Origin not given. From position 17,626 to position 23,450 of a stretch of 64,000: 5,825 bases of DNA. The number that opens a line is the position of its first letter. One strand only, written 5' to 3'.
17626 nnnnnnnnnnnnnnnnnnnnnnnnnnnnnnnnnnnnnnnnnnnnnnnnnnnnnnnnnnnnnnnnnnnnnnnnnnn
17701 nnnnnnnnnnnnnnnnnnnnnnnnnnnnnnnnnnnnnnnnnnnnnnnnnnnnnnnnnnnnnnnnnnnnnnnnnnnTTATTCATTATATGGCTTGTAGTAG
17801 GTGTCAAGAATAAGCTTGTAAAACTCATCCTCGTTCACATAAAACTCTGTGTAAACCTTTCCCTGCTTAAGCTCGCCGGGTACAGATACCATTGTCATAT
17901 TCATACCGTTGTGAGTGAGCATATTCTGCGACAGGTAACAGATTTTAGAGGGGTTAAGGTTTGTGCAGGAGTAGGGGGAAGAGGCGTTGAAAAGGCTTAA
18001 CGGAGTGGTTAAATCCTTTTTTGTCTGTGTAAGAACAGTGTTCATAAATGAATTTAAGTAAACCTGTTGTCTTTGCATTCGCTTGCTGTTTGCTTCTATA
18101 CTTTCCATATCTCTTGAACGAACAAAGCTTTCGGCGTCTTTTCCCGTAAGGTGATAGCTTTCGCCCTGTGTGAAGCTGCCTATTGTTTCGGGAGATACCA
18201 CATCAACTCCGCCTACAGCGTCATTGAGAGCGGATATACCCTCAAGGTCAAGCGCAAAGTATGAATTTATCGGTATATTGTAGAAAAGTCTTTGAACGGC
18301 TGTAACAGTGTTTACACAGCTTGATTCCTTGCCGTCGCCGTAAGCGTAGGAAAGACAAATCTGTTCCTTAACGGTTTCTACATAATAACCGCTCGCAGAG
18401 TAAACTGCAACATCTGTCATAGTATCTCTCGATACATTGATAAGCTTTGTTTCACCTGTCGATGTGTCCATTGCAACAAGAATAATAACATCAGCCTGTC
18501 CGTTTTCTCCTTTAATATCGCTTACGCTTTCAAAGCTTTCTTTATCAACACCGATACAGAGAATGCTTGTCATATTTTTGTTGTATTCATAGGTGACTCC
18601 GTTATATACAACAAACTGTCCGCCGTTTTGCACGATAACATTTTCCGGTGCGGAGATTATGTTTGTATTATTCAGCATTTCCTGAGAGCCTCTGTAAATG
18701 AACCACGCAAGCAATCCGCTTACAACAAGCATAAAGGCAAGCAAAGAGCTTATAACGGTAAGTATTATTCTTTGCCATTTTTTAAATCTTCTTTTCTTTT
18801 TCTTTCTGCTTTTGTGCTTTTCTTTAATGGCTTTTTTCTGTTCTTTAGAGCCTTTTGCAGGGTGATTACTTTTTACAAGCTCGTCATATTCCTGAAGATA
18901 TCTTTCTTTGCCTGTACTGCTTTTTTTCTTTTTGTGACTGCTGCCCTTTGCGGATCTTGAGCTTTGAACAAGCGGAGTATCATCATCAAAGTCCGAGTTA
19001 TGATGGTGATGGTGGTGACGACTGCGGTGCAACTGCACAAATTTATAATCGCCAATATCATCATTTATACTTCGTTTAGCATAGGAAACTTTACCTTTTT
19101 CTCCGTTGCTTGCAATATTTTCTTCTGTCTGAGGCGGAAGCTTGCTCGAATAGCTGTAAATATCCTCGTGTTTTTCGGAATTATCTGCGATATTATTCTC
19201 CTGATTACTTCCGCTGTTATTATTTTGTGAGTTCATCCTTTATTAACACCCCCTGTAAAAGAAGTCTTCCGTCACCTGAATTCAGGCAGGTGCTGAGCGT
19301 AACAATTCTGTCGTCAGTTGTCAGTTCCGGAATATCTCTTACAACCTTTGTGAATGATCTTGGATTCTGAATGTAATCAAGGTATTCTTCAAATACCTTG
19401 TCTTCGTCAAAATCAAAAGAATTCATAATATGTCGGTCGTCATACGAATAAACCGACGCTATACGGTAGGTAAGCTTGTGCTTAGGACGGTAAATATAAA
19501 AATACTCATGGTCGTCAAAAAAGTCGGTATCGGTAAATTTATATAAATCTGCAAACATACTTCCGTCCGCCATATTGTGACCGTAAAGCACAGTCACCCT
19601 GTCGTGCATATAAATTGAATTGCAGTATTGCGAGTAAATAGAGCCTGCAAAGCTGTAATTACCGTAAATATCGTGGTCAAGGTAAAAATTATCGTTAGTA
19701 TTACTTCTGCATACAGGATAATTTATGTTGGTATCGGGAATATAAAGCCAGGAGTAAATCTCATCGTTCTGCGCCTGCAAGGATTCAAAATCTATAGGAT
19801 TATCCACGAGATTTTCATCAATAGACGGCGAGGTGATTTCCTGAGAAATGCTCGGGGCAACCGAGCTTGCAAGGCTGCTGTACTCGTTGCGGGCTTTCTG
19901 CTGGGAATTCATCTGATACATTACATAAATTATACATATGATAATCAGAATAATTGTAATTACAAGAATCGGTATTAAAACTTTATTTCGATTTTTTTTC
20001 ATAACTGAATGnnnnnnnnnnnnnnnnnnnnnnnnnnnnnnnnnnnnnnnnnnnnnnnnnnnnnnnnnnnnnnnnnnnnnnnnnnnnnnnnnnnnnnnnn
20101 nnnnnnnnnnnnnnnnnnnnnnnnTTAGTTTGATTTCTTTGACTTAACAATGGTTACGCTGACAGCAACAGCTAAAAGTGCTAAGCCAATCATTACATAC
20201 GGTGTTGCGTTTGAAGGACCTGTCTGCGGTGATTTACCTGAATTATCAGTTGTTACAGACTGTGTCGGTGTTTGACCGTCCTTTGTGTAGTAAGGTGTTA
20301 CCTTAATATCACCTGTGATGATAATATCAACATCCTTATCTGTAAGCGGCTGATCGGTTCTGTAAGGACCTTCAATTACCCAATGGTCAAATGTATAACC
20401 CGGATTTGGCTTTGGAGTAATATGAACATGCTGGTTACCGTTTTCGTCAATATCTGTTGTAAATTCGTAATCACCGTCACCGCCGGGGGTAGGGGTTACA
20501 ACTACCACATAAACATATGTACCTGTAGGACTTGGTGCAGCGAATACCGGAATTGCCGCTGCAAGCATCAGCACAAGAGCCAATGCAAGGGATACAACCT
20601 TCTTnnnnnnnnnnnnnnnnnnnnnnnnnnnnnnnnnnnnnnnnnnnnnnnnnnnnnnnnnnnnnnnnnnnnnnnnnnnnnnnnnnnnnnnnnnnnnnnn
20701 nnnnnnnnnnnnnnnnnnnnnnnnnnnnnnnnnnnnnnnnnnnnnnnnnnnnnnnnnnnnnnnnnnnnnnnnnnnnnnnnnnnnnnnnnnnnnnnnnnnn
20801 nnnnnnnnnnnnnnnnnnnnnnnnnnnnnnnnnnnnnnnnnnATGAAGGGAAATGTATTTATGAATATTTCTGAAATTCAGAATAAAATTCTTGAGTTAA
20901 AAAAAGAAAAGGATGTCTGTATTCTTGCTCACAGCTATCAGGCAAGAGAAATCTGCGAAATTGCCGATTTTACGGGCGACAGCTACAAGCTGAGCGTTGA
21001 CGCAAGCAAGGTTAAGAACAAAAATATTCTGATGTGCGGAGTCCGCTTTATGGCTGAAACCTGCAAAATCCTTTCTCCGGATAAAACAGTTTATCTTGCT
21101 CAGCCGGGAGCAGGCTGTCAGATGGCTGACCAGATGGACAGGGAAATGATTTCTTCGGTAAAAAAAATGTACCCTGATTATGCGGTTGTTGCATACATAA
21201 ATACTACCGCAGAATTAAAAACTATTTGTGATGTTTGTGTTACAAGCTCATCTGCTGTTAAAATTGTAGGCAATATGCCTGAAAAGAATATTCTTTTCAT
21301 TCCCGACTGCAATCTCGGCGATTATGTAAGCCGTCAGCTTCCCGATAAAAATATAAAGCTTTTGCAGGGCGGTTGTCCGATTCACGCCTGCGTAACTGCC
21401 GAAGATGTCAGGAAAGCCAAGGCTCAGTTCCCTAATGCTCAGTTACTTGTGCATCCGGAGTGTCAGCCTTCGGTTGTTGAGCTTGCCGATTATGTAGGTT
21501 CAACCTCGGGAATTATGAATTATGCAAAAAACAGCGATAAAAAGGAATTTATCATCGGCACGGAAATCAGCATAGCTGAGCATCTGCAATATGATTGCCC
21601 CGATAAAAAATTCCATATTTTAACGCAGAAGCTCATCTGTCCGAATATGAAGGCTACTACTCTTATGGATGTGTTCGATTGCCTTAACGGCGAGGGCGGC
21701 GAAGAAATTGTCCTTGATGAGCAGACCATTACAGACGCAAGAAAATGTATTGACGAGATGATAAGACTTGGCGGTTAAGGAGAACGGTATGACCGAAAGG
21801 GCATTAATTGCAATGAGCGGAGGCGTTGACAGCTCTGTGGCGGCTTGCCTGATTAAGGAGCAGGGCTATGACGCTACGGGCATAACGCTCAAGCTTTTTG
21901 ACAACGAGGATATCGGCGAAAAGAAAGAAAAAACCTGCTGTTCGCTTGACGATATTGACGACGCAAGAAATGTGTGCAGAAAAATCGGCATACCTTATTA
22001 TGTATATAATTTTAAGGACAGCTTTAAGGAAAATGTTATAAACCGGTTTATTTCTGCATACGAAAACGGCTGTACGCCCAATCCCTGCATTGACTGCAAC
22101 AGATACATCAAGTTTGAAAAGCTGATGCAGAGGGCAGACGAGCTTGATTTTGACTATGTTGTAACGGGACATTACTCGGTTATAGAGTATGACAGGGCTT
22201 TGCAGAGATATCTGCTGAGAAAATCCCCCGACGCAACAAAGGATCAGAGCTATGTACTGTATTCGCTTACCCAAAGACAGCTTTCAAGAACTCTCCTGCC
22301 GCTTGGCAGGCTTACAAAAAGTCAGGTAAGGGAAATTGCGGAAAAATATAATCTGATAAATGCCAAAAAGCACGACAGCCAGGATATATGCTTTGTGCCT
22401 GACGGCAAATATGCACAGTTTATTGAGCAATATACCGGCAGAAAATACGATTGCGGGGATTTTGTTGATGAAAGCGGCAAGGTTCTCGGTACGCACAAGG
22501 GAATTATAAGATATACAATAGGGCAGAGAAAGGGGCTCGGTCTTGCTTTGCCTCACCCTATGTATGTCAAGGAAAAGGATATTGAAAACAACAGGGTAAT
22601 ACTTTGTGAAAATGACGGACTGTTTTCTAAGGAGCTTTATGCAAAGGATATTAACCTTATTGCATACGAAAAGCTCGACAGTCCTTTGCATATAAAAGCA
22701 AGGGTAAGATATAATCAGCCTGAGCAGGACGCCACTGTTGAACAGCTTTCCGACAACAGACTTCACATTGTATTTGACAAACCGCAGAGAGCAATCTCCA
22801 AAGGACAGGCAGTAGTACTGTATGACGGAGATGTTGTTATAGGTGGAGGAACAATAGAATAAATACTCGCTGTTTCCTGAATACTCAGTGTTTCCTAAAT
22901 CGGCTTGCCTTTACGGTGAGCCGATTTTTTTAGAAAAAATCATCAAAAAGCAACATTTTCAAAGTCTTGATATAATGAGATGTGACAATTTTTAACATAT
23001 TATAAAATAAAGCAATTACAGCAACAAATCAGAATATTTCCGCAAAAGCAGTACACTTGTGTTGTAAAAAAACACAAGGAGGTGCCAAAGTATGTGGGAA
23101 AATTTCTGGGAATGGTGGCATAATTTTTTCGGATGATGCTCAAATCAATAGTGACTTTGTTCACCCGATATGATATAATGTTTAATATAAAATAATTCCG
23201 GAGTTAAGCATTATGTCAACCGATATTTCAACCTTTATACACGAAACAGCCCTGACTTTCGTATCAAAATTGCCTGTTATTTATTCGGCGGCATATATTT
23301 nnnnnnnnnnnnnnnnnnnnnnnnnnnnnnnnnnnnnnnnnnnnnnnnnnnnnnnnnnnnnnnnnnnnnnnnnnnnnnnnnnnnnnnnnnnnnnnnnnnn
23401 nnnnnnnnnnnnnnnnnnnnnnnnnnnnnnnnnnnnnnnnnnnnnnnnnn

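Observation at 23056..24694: Trp/Phe-rich 14-aa micropeptide paired with an orphan AgrC-like sensor: candidate new peptide-signalling or kinase-modulator module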

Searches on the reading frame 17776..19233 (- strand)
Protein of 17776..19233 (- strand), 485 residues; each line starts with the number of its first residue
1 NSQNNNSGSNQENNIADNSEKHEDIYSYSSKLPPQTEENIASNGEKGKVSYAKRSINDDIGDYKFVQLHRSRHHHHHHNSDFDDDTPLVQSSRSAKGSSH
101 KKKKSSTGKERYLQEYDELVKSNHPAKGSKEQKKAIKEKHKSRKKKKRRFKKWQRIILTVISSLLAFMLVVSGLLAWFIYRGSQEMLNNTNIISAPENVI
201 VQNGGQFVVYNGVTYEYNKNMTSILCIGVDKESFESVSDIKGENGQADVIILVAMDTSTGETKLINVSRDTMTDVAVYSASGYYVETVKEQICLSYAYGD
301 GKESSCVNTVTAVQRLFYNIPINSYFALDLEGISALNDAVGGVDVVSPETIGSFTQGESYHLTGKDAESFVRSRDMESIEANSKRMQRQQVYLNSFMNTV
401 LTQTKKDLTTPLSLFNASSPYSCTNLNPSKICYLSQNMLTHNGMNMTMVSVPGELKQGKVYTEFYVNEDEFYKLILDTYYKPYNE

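Call 67: search_protein_families(library=pfam, proteins=[window:17776-19233:-], max_evalue=0.001)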
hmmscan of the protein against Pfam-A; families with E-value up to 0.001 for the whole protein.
window:17776-19233:- (485 aa): 1 family
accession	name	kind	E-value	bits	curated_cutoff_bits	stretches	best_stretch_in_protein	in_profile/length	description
PF03816.19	LytR_cpsA_psr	-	1.7e-21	77.4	24.6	1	247-400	2-148/150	LytR_cpsA_psr family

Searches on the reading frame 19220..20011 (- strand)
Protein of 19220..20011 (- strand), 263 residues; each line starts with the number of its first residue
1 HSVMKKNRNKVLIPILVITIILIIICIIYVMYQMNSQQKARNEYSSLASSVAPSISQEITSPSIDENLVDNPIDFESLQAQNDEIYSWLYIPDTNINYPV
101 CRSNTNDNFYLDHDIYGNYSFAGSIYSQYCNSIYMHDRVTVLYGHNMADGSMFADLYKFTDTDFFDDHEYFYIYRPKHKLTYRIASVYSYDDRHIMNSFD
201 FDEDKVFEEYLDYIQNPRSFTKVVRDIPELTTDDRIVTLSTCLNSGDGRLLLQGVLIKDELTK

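Call 67: search_protein_families(library=pfam, proteins=[window:19220-20011:-], max_evalue=0.001)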
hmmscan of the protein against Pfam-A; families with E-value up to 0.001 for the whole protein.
window:19220-20011:- (263 aa): 1 family
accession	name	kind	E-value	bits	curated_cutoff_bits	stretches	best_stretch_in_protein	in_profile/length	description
PF04203.18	Sortase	-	1.2e-10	41.6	26.6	1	89-254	1-122/125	Sortase domain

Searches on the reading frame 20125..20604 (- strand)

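Call 67: search_protein_families(library=pfam, proteins=[window:20125-20604:-], max_evalue=0.001)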
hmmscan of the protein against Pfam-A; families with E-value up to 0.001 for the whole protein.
window:20125-20604:- (159 aa): 1 family
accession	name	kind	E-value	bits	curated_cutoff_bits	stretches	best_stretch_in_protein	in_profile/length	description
PF18998.6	Flg_new_2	-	0.00021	21.6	23.6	1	35-107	2-70/73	Divergent InlB B-repeat domain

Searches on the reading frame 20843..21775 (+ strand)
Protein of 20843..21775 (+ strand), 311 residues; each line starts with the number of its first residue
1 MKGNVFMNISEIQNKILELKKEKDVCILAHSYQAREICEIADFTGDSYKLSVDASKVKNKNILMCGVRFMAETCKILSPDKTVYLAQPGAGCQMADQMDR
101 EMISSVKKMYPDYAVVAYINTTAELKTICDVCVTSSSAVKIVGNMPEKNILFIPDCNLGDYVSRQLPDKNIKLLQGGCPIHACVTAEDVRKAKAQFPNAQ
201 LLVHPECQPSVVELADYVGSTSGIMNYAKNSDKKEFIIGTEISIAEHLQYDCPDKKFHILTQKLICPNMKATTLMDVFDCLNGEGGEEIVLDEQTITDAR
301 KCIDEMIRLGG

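Call 67: search_protein_families(library=pfam, proteins=[window:20843-21775:+], max_evalue=0.001)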
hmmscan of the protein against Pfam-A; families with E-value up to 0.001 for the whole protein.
window:20843-21775:+ (311 aa): 1 family
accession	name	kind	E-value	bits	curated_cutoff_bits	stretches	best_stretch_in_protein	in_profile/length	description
PF02445.21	NadA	-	5.2e-117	390.6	27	1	15-307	2-294/295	Quinolinate synthetase A protein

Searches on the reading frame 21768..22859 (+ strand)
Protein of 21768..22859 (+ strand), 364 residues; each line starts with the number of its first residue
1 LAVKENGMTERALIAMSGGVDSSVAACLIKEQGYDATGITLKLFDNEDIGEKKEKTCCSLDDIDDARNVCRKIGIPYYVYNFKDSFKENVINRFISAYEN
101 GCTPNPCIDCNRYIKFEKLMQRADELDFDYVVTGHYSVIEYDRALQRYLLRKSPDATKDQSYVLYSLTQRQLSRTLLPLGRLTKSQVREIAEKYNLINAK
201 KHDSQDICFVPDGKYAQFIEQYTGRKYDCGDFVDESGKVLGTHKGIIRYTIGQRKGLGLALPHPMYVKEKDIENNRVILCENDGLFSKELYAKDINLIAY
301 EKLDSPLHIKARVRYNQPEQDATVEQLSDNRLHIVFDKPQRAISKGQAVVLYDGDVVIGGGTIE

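Call 3: search_protein_families(library=pfam, proteins=[window:21768-22859:+], max_evalue=0.1)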
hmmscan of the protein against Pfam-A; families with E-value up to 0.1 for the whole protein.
window:21768-22859:+ (364 aa): 11 families
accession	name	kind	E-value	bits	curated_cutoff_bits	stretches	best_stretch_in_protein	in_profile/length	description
PF03054.22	tRNA_Me_trans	-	1.6e-74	250.4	20.6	1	11-211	2-201/202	tRNA methyl transferase HUP domain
PF20258.4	tRNA_Me_trans_C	-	3.7e-21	75.7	20.6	1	287-363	1-77/77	Aminomethyltransferase beta-barrel domain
PF20259.3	tRNA_Me_trans_M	-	2.3e-19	69.1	27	1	217-280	2-65/66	tRNA methyl transferase PRC-barrel domain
PF02540.23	NAD_synthase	-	1.2e-06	28.3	21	1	3-86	13-85/242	NAD synthase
PF00733.27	Asn_synthase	-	0.00072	19.7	21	1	15-100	23-97/354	Asparagine synthase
PF02568.20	ThiI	-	0.00078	19.5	20.5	1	7-87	1-77/197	Thiamine biosynthesis protein (ThiI)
PF06508.19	QueC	-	0.002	18.1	22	1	11-58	1-48/210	Queuosine biosynthesis protein QueC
PF01171.26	ATP_bind_3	-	0.0025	18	27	1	12-196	2-161/182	PP-loop family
PF24167.1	DUF7411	-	0.0029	17.6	28.7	1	13-91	4-80/194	Family of unknown function (DUF7411)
PF00764.25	Arginosuc_synth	-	0.0044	17.5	27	1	13-95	3-74/162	Arginosuccinate synthase N-terminal HUP domain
PF01507.26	PAPS_reduct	-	0.025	15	22.5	1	13-153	3-126/175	Phosphoadenosine phosphosulfate reductase domain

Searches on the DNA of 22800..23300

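Call 5: search_rna_families(source=window, start=22800, end=23300, threshold=evalue, max_evalue=10)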
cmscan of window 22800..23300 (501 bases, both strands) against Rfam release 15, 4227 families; matches with E-value up to 10: 6.
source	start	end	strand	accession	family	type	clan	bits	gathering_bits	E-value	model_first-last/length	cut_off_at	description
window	22895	23007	-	RF00082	SraG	Gene; sRNA;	-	14.8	50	5.4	1-177/177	no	SraG RNA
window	23162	23227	+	RF00885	MIR821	Gene; miRNA;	-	14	249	3.8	1-275/275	no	MIR821 microRNA precursor family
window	23070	23212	+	RF02110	DLEU2_6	Gene; lncRNA;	-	13.7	60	5.5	1-135/135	no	Deleted in lymphocytic leukemia 2 conserved region 6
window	22828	22926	+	RF02596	cyano_het_sRNA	Gene; sRNA;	-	13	35.7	7.9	1-56/56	no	Cyanobacteria heterocyst sRNA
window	22844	22875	+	RF00180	REN-SRE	Cis-reg;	-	12.6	41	2.5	1-37/37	no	Renin stability regulatory element (REN-SRE)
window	22865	22890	-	RF01962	RMST_1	Gene; lncRNA;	-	11.4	40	4.6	1-61/61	no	Rhabdomyosarcoma 2 associated transcript conserved region 1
